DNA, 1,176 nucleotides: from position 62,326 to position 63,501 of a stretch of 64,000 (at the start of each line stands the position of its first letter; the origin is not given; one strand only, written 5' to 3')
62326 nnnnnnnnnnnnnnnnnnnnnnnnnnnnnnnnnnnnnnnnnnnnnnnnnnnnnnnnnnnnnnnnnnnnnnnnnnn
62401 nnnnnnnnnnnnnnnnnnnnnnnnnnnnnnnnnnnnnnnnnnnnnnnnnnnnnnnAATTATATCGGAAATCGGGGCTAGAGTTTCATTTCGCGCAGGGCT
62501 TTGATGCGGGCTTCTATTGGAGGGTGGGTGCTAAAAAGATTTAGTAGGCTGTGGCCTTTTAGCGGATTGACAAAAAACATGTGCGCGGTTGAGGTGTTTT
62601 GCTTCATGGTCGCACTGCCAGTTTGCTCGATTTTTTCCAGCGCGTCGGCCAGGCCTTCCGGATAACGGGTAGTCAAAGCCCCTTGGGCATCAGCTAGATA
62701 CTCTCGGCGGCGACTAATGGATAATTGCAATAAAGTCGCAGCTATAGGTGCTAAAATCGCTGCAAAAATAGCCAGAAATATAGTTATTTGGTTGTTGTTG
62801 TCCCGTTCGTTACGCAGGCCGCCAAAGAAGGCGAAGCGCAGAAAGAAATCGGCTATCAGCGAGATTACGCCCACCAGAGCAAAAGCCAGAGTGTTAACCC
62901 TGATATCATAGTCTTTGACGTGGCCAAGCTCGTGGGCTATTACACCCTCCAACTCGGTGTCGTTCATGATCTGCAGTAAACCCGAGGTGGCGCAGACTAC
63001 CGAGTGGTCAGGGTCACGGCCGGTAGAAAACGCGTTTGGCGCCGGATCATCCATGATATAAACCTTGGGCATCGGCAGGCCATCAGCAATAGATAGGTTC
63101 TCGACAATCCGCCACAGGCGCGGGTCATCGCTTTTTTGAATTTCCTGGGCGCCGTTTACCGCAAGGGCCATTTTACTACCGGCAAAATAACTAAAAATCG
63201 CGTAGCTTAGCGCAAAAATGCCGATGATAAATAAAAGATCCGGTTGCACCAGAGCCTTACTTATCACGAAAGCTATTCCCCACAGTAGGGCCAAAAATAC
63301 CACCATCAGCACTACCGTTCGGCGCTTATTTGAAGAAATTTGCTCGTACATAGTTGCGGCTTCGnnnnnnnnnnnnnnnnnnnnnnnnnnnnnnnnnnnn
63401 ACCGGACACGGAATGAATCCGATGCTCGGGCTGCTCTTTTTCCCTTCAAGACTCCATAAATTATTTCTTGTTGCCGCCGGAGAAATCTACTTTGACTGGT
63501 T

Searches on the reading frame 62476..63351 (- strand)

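Call 93: search_protein_families(library=pfam, proteins=[window:62476-63351:-], max_evalue=0.001)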
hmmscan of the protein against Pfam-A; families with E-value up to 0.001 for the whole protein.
window:62476-63351:- (291 aa): 2 families
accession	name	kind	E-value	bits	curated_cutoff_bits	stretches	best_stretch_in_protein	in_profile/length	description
PF01435.24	Peptidase_M48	-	1.1e-31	110.5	20.3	1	75-289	3-185/186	Peptidase family M48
PF05569.17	Peptidase_M56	-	2.8e-05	23.9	31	1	39-159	104-218/296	BlaR1 peptidase M56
